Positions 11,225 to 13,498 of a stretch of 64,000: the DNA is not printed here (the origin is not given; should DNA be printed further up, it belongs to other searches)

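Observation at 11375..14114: Single-polypeptide fusion of an LLM-class flavin/F420 oxidoreductase with a MenA/UbiA prenyltransferase, next to MenG/UbiE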

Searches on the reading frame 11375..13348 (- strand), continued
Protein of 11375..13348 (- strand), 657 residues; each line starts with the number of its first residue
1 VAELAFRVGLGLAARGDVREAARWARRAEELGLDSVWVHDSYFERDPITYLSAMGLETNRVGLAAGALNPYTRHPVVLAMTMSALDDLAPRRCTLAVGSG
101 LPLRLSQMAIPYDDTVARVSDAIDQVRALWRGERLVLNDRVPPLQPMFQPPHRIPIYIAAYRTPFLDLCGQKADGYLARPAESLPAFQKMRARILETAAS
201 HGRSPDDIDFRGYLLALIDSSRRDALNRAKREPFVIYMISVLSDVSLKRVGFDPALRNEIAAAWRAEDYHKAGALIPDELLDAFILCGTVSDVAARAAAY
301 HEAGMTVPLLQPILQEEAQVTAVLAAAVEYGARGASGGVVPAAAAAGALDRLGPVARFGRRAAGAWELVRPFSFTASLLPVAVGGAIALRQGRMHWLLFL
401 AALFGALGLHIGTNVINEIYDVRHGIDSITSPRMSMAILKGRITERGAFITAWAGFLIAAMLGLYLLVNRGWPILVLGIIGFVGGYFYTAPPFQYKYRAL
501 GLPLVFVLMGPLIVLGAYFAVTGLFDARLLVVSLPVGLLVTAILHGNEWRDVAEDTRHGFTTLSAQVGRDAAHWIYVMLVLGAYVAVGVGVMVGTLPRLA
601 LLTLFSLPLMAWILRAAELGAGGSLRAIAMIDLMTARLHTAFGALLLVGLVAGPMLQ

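Call 50: find_homologous_proteins(query=P0137, max_evalue=1e-20)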
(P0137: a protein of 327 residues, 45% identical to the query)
Query P0137 (327 aa): 198 proteins with E <= 1e-20 among 8000 candidates; the best 120 are listed.
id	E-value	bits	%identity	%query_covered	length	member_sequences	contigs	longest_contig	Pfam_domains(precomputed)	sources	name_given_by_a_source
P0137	1.7e-204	696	100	100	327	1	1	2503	PF00296.27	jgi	jgi:5,10-methylenetetrahydromethanopterin reductase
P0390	8.4e-181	618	90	100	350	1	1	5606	PF00296.27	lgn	-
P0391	9.7e-97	342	51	98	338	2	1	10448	PF00296.27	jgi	jgi:5,10-methylenetetrahydromethanopterin reductase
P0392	3.4e-96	340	51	100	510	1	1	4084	PF00296.27,PF01040.24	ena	-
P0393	6.0e-96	340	52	100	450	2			PF00296.27,PF01040.24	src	-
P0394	1.6e-95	338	52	100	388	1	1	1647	PF00296.27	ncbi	ncbi:MAG TPA: LLM class flavin-dependent oxidoreductase, partial [Actinomycetota bacterium]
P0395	4.5e-95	337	53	100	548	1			PF00296.27,PF01040.24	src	-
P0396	8.3e-95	336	51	98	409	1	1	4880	PF00296.27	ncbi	ncbi:MAG TPA: LLM class flavin-dependent oxidoreductase, partial [Candidatus Limnocylindria bacteriu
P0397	2.0e-94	335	51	98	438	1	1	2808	PF00296.27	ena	-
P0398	3.3e-94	334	52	98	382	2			PF00296.27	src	-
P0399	4.2e-94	334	49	100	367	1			PF00296.27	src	-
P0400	1.1e-93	332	50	98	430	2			PF00296.27,PF01040.24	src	-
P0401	1.9e-93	331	51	98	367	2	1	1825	PF00296.27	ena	-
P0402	2.9e-93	331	51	98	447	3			PF00296.27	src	-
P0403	3.1e-93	331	53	97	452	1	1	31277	PF00296.27,PF01040.24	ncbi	-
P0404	6.6e-93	330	50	100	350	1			PF00296.27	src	-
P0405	7.6e-93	329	51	98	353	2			PF00296.27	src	-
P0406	1.0e-92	329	51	98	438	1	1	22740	PF00296.27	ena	-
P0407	1.5e-92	329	50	98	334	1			PF00296.27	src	-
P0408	1.5e-92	328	50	100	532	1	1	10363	PF00296.27,PF01040.24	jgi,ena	jgi:alkanesulfonate monooxygenase SsuD/methylene tetrahydromethanopterin reductase-like flavin-depen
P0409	1.8e-92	328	51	98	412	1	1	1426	PF00296.27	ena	-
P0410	2.2e-92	328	48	100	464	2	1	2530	PF00296.27,PF01040.24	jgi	-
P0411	4.8e-92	327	50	97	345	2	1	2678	PF00296.27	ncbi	-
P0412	8.1e-92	326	50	98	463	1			PF00296.27,PF01040.24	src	-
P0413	1.3e-91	325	50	98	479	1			PF00296.27,PF01040.24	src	-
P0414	7.4e-91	323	50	98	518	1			PF00296.27,PF01040.24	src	-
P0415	8.4e-91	323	49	98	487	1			PF00296.27,PF01040.24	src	-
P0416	2.6e-90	321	50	96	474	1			PF00296.27,PF01040.24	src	-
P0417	4.0e-90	321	50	96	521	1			PF00296.27,PF01040.24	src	-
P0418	6.7e-90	320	49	96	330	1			PF00296.27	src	-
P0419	6.9e-90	320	50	95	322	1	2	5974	PF00296.27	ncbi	ncbi:MAG TPA: LLM class flavin-dependent oxidoreductase, partial [Actinomycetota bacterium]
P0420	7.5e-90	320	52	92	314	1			PF00296.27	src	-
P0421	1.0e-89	319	52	95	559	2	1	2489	PF00296.27,PF01040.24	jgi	jgi:5,10-methylenetetrahydromethanopterin reductase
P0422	2.2e-89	318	52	95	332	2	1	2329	PF00296.27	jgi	jgi:5,10-methylenetetrahydromethanopterin reductase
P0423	3.2e-89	318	51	93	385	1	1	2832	PF00296.27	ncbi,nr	ncbi:MAG TPA: LLM class flavin-dependent oxidoreductase, partial [Candidatus Limnocylindria bacteriu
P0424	6.6e-89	317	49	98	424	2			PF00296.27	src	-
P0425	7.7e-89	316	51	98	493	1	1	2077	PF00296.27,PF01040.24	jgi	jgi:5,10-methylenetetrahydromethanopterin reductase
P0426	2.0e-88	315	49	98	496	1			PF00296.27,PF01040.24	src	-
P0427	5.6e-88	313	48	97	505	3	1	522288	PF00296.27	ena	-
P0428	1.2e-87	312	49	98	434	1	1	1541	PF00296.27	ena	-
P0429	5.1e-87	310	53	85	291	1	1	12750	PF00296.27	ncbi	ncbi:MAG: LLM class flavin-dependent oxidoreductase, partial [Chloroflexota bacterium]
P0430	7.7e-87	310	50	97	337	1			PF00296.27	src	-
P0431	1.0e-86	309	49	98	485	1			PF00296.27,PF01040.24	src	-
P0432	6.1e-86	307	51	93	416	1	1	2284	PF00296.27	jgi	jgi:5,10-methylenetetrahydromethanopterin reductase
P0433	7.0e-86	307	48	98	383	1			PF00296.27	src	-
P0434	1.6e-85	305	53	89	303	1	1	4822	PF00296.27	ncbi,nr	ncbi:MAG TPA: LLM class flavin-dependent oxidoreductase, partial [Actinomycetes bacterium]|nr:LLM cl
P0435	2.0e-85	305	49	98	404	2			PF00296.27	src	-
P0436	2.2e-85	305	49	97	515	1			PF00296.27,PF01040.24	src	-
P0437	3.0e-85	305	52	88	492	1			PF00296.27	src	-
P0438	8.8e-85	303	48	98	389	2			PF00296.27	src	-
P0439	1.4e-84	302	49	97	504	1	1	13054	PF00296.27,PF22936.2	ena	-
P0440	1.6e-84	302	50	97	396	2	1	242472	PF00296.27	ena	-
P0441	1.6e-84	302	49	97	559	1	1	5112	PF00296.27,PF01040.24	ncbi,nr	ncbi:MAG TPA: LLM class flavin-dependent oxidoreductase, partial [Candidatus Limnocylindria bacteriu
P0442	1.7e-84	302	49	97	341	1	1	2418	PF00296.27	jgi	jgi:5,10-methylenetetrahydromethanopterin reductase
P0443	3.2e-84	301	48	96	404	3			PF00296.27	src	-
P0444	4.6e-84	301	49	97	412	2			PF00296.27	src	-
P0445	6.0e-84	300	51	91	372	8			PF00296.27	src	-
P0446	6.9e-84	300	50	97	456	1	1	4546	PF00296.27,PF01040.24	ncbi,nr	ncbi:MAG TPA: LLM class flavin-dependent oxidoreductase, partial [Candidatus Limnocylindria bacteriu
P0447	1.2e-83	299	51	87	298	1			PF00296.27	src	-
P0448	3.3e-83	298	46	98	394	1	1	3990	PF00296.27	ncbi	ncbi:MAG: LLM class flavin-dependent oxidoreductase, partial [Chloroflexota bacterium]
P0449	3.7e-83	298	47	97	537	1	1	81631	PF00296.27,PF01040.24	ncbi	ncbi:MAG: LLM class flavin-dependent oxidoreductase, partial [Candidatus Limnocylindrales bacterium]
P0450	4.1e-83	297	48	96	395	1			PF00296.27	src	-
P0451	8.8e-83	296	51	87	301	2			PF00296.27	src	-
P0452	1.4e-82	296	48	97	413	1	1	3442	PF00296.27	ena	-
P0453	2.5e-82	295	48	97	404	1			PF00296.27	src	-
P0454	2.5e-82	295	49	95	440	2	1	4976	PF00296.27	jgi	jgi:5,10-methylenetetrahydromethanopterin reductase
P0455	2.9e-82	295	48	97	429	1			PF00296.27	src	-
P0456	1.7e-81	292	53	85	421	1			PF00296.27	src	-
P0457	2.9e-81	291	47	97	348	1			PF00296.27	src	-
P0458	3.9e-81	291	47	98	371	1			PF00296.27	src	-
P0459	5.7e-81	290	47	97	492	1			PF00296.27,PF01040.24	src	-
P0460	6.6e-81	290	46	95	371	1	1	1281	PF00296.27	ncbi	-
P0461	1.0e-80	290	47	99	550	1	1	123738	PF00296.27,PF01040.24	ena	-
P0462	2.6e-80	288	47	96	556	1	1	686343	PF00296.27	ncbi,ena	-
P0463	2.7e-80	288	47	98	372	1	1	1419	PF00296.27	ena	-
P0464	3.0e-80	288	48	100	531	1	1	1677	PF00296.27,PF01040.24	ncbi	ncbi:MAG: LLM class flavin-dependent oxidoreductase, partial [Candidatus Limnocylindrales bacterium]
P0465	5.8e-80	287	47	97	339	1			PF00296.27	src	-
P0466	9.3e-80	286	47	97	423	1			PF00296.27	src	-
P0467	1.6e-79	286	46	99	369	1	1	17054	PF00296.27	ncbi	ncbi:MAG: LLM class flavin-dependent oxidoreductase, partial [Chloroflexota bacterium]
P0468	2.3e-79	285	47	90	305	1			PF00296.27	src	-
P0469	2.9e-79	285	52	83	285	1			PF00296.27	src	-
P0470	8.1e-79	283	46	97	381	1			PF00296.27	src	-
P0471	4.1e-78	281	54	80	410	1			PF00296.27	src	-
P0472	6.1e-78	281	46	97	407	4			PF00296.27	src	-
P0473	7.6e-78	280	53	78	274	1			PF00296.27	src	-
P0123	7.7e-78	280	49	94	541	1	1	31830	PF00296.27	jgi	-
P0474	8.3e-78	280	46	98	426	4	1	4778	PF00296.27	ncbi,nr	ncbi:MAG TPA: LLM class flavin-dependent oxidoreductase, partial [Candidatus Limnocylindrales bacter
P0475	8.4e-78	280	48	87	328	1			PF00296.27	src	-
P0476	8.7e-78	280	46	96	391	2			PF00296.27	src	-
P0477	3.7e-77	278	51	88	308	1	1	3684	PF00296.27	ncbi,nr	ncbi:MAG: 5,10-methylenetetrahydromethanopterin reductase, partial [Chloroflexota bacterium]|nr:5,10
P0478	4.4e-77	278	46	98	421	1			PF00296.27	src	-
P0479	5.0e-77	278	45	98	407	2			PF00296.27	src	-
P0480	5.3e-77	277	54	78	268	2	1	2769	PF00296.27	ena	-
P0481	8.0e-77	277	52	81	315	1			PF00296.27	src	-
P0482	9.2e-76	273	48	90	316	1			PF00296.27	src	-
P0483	4.1e-75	271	45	98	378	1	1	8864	PF00296.27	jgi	jgi:5,10-methylenetetrahydromethanopterin reductase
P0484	6.1e-75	271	44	98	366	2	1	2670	PF00296.27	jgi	jgi:5,10-methylenetetrahydromethanopterin reductase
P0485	2.1e-74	269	53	78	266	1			PF00296.27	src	-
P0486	2.8e-74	268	51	83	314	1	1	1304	PF00296.27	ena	-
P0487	5.2e-74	268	47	86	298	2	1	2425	PF00296.27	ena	-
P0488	5.3e-74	268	43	98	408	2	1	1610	PF00296.27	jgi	-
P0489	8.5e-74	267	43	98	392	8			PF00296.27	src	-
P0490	1.1e-73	267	45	98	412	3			PF00296.27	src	-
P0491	1.3e-73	266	46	96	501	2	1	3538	PF00296.27,PF01040.24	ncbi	ncbi:MAG: LLM class flavin-dependent oxidoreductase, partial [Candidatus Dormibacteria bacterium]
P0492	1.6e-73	266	56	73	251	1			PF00296.27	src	-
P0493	2.5e-73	265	54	72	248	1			PF00296.27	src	-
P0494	1.1e-72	263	43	98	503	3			PF00296.27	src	-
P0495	2.2e-72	262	44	95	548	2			PF00296.27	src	-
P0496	4.5e-72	261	43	95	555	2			PF00296.27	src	-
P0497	5.1e-72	261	44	96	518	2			PF00296.27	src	-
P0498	5.2e-72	261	55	74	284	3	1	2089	PF00296.27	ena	-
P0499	6.1e-72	261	46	98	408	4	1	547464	PF00296.27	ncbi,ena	-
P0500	1.7e-71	259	44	98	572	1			PF00296.27,PF01040.24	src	-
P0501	5.5e-71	258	55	72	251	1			PF00296.27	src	-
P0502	1.4e-70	256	46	90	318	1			PF00296.27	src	-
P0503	2.0e-70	256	50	82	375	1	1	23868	PF00296.27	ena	-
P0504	6.4e-70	254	41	98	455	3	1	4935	PF00296.27,PF01040.24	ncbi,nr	ncbi:MAG: LLM class flavin-dependent oxidoreductase, partial [Candidatus Dormibacteraeota bacterium]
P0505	5.3e-69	251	53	71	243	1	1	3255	PF00296.27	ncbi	ncbi:MAG: LLM class flavin-dependent oxidoreductase, partial [Chloroflexi bacterium]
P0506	4.0e-67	245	51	76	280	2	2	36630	PF00296.27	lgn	-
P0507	4.4e-67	245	42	98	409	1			PF00296.27,PF01040.24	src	-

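Call 55: find_related_loci(query=A3, collection=metagenome_contigs, flank=4000)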
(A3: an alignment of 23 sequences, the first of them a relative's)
Query A3 (315 aa) in metagenome_contigs; peptide patterns used: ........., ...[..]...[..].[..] (x = any residue, [..] = any of these).
600 stretches matched a pattern (row limit reached: there are more); 536 encode a relative of the query (tblastn E <= 1e-3); the best 80 are kept; 80 distinct loci.
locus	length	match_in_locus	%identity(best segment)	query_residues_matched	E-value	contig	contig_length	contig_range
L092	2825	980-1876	75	6-315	3e-158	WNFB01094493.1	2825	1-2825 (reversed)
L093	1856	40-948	69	2-315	5e-154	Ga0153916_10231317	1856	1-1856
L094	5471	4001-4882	66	9-313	6e-134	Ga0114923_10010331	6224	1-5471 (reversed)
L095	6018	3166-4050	64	9-314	3e-130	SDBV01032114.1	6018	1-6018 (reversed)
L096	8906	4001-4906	65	2-314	6e-121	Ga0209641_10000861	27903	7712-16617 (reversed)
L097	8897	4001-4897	64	6-315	1e-112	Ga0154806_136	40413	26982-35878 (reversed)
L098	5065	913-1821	58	3-312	4e-112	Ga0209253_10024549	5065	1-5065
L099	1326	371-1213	57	6-298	1e-121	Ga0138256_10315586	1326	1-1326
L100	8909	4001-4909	59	3-312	7e-112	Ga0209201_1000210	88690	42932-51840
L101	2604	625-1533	58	3-312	4e-116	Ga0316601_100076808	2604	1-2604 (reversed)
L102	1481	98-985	54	6-312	1e-119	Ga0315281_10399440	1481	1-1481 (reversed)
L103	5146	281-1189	59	3-312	3e-111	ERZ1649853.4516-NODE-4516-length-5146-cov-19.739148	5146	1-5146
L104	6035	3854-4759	59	3-311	1e-110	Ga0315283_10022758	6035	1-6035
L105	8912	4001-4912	56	2-315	2e-113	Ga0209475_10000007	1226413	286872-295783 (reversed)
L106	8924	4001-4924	53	1-315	3e-110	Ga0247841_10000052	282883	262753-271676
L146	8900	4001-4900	50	3-313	1e-88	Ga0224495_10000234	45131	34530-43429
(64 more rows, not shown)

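Call 67: predict_structure(alignment_id=A2)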
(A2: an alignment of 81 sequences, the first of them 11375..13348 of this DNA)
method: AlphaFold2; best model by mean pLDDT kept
length: 657 residues; sequences in the alignment: 81
mean_pLDDT: 93.3   pTM: 0.77
mean pLDDT of the five models: 93.3, 93.1, 92.8, 92.4, 91.1
residues with pLDDT >= 90: 559; 70-90: 77; 50-70: 10; < 50: 11
segments of 3 or more residues with pLDDT < 50: 342-349
pLDDT, mean of each block of 10 residues (from residue 1): 80 96 98 97 90 98 96 94 97 96 90 94 97 95 90 96 97 97 97 98 98 97 96 95 94 97 93 97 97 97 97 96 97 70 47 77 92 95 98 98 96 92 81 79 89 96 98 96 90 92 96 98 97 98 96 89 95 98 98 96 98 97 91 97 98 85
secondary structure, 60 per line:
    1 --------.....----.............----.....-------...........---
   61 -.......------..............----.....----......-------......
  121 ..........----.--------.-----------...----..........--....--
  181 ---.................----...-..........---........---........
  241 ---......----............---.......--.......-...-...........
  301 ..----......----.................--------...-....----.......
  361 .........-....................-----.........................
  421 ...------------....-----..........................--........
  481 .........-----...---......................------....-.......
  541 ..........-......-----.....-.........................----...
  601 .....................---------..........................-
elements in order: E9-13 H18-30 E35-39 H47-57 E62-68 H75-88 E93-97 H102-107 H115-130 E156-158 H163-172 E175-178 H184-200 E209-218 H222-229 H233-240 H244-249 H254-265 H269-275 H278-284 E286-288 H290-302 E307-312 H317-333 H346-349 H354-369 H371-390 H396-423 H436-439 H445-470 H473-489 H501-522 H529-532 H534-550 H552-557 H563-567 H569-593 H598-621 H631-656

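Call 70: fold_search(model_id=the predicted structure, library=pdb)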
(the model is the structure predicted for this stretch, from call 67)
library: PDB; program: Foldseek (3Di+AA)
matches with E <= 10: 1252; with E <= 0.001: 158
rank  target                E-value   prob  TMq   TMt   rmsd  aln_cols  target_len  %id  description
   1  1z69_A                4.8e-19  1.00  0.45  0.89   2.7       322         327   26  Crystal structure of methylenetetrahydromethanopterin reductase (Mer) in complex with coenzyme F420 (released 2005-06-21)
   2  8qpm_C                5.1e-19  1.00  0.45  0.88   2.9       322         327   26  Structure of methylene-tetrahydromethanopterin reductase from Methanocaldococcus jannaschii (released 2024-05-29)
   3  8qpl_A                6.0e-19  1.00  0.45  0.86   2.9       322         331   25  F420-Dependent Methylene-Tetrahydromethanopterin Reductase with F420 from Methanocaldococcus jannaschii (released 2024-05-29)
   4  8qq8                  7.5e-19  1.00  0.46  0.90   2.7       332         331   25  Crystal Structure of F420-dependent Methylene-Tetrahydromethanopterin Reductase Mutant E6Q from Methanocaldococcus Janna (released 2024-05-29)
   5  8qpm_A                9.0e-19  1.00  0.46  0.88   3.4       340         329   26  Structure of methylene-tetrahydromethanopterin reductase from Methanocaldococcus jannaschii (released 2024-05-29)
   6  8qpl_B                6.4e-18  1.00  0.44  0.86   3.6       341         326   26  F420-Dependent Methylene-Tetrahydromethanopterin Reductase with F420 from Methanocaldococcus jannaschii (released 2024-05-29)
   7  1f07_A                2.0e-17  1.00  0.46  0.90   2.5       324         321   24  STRUCTURE OF COENZYME F420 DEPENDENT TETRAHYDROMETHANOPTERIN REDUCTASE FROM METHANOBACTERIUM THERMOAUTOTROPHICUM (released 2000-09-06)
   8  1ezw                  6.0e-17  1.00  0.44  0.81   3.7       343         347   22  STRUCTURE OF COENZYME F420 DEPENDENT TETRAHYDROMETHANOPTERIN REDUCTASE FROM METHANOPYRUS KANDLERI (released 2000-09-06)
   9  3c8n_B                1.5e-14  1.00  0.41  0.77   5.1       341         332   20  Crystal structure of apo-FGD1 from Mycobacterium tuberculosis (released 2008-04-22)
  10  5lxe_A                3.8e-14  1.00  0.39  0.75   4.3       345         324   18  F420-dependent glucose-6-phosphate dehydrogenase from Rhodococcus jostii RHA1 (released 2016-12-28)
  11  3b4y_A                5.4e-14  1.00  0.39  0.73   5.1       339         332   20  FGD1 (Rv0407) from Mycobacterium tuberculosis (released 2008-04-22)
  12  3c8n_D                7.0e-14  1.00  0.38  0.73   5.1       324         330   21  Crystal structure of apo-FGD1 from Mycobacterium tuberculosis (released 2008-04-22)
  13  3c8n_A                1.4e-13  1.00  0.40  0.72   4.9       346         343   20  Crystal structure of apo-FGD1 from Mycobacterium tuberculosis (released 2008-04-22)
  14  9fp4_A                1.9e-13  1.00  0.39  0.77   4.2       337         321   23  FGD2 (Rv0132c) from Mycobacterium tuberculosis crystallised with Anderson-Evans polyoxotungstate (released 2025-06-25)
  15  9fp4_B                3.1e-13  1.00  0.39  0.76   4.2       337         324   23  FGD2 (Rv0132c) from Mycobacterium tuberculosis crystallised with Anderson-Evans polyoxotungstate (released 2025-06-25)
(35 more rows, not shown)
